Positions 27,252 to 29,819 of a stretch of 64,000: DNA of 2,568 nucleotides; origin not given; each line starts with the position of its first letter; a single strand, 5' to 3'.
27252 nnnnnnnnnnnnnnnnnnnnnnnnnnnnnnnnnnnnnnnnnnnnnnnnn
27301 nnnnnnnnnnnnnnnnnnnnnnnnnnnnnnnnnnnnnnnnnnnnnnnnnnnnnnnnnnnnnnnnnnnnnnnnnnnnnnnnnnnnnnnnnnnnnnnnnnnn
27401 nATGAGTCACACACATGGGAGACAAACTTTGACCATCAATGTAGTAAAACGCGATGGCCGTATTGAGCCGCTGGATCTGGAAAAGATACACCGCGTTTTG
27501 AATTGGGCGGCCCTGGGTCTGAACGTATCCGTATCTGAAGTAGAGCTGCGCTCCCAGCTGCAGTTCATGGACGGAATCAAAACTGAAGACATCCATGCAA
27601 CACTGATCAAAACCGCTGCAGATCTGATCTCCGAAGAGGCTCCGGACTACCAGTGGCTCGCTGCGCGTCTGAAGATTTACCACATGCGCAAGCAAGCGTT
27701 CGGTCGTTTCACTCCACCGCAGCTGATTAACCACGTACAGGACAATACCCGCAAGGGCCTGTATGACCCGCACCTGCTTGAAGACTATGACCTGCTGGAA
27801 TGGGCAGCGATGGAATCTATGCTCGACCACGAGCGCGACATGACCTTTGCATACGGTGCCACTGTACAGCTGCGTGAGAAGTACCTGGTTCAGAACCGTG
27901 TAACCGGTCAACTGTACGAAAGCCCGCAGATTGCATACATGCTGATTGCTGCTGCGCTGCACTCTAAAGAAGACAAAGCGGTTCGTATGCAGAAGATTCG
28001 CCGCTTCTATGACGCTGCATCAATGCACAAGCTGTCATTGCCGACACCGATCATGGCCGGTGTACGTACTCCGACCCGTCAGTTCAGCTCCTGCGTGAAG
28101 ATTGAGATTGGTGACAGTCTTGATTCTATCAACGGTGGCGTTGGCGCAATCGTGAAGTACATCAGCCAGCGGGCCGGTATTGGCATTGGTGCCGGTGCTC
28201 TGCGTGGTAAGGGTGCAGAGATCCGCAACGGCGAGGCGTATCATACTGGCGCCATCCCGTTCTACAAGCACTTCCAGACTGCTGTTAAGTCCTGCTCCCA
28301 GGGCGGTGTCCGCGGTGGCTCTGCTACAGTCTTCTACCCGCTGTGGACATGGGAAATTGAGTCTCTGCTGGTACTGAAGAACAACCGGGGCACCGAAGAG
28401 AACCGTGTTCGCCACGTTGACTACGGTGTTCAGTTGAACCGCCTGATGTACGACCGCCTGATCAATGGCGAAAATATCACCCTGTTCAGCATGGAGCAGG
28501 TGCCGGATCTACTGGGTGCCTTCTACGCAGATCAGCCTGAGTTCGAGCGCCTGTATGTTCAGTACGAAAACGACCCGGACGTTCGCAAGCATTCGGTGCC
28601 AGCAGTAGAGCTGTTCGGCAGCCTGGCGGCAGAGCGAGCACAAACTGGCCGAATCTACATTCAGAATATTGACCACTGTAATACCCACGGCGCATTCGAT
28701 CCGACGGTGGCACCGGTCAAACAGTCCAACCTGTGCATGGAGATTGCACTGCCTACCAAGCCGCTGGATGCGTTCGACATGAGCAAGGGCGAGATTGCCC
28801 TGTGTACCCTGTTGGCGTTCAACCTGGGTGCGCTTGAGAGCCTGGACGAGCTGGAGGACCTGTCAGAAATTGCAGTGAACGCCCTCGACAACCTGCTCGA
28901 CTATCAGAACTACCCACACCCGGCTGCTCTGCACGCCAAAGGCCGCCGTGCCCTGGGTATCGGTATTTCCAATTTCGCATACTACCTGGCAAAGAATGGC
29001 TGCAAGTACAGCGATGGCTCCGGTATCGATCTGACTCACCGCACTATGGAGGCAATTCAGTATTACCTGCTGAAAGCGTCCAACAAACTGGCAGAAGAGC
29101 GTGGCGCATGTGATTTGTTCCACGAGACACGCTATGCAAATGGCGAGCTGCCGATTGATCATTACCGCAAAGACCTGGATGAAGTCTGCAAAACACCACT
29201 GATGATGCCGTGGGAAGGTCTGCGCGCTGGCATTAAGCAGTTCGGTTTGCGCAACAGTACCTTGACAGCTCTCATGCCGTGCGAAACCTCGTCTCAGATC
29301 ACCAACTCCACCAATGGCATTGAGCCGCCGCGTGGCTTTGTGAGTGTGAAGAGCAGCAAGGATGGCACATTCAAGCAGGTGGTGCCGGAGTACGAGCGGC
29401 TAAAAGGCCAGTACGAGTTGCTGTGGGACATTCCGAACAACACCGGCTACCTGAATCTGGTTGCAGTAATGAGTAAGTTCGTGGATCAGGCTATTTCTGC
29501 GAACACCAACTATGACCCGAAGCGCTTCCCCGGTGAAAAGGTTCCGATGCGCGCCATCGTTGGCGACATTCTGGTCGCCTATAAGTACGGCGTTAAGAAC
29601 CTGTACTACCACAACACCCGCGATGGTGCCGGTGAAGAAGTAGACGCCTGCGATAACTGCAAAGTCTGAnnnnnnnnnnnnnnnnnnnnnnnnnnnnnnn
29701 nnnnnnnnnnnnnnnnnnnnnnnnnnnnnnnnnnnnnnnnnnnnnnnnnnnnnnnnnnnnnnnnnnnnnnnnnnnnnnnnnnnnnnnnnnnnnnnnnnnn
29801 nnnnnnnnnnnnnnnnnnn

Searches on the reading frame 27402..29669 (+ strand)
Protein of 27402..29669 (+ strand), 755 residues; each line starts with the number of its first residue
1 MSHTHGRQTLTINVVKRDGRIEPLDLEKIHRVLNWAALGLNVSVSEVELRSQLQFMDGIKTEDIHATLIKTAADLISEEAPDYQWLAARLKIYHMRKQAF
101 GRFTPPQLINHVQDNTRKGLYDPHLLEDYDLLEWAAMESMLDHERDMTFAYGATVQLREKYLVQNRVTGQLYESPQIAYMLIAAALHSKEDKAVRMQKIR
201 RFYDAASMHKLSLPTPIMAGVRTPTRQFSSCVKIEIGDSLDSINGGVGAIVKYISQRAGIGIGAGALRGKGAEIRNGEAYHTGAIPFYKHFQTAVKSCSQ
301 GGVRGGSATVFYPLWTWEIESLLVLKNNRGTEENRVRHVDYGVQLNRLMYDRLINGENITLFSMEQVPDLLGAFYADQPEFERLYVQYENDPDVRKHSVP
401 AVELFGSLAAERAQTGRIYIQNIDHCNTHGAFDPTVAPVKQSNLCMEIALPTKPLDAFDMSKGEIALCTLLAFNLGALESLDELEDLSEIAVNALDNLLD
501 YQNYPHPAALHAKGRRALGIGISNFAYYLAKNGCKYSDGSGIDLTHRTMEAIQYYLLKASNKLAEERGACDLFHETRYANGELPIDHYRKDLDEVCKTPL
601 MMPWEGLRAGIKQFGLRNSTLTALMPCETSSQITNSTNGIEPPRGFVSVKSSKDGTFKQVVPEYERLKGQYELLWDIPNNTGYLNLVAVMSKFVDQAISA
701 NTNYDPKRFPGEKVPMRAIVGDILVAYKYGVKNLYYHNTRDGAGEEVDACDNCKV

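Call 12: search_protein_families(library=phrogs, proteins=[window:27402-29669:+])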
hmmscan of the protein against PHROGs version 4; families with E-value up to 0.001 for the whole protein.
window:27402-29669:+ (755 aa): 8 families
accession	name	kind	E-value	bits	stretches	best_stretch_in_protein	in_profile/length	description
phrog_84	-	DNA, RNA and nucleotide metabolism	0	1027.4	1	7-754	58-795/975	ribonucleoside-diphosphate reductase large subunit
phrog_3987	-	DNA, RNA and nucleotide metabolism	6e-171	570.1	1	11-474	3-461/467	ribonucleotide reductase large subunit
phrog_3844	-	moron, auxiliary metabolic gene and host takeover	1.5e-147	493.2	1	313-755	1-451/451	NrdA-like aerobic NDP reductase large subunit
phrog_36555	-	DNA, RNA and nucleotide metabolism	3.8e-71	239.4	1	602-748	1-147/172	ribonucleotide reductase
phrog_22953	-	DNA, RNA and nucleotide metabolism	2.2e-10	41.9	1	265-445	5-201/201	ribonucleotide reductase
phrog_6132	-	DNA, RNA and nucleotide metabolism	2.8e-08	34.4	1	117-301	108-288/530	ribonucleotide reductase large subunit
phrog_12229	-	DNA, RNA and nucleotide metabolism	2.3e-05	24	1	153-306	11-153/577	ribonucleotide reductase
phrog_30939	-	DNA, RNA and nucleotide metabolism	8.3e-05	21.6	0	214-326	484-594/977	ribonucleotide reductase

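Call 31: find_encoding_contigs(protein=window:27402-29669:+, flank=10000, max_places=1)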
Protein window:27402-29669:+ (755 aa): no gene with exactly this product is on record in the collection.
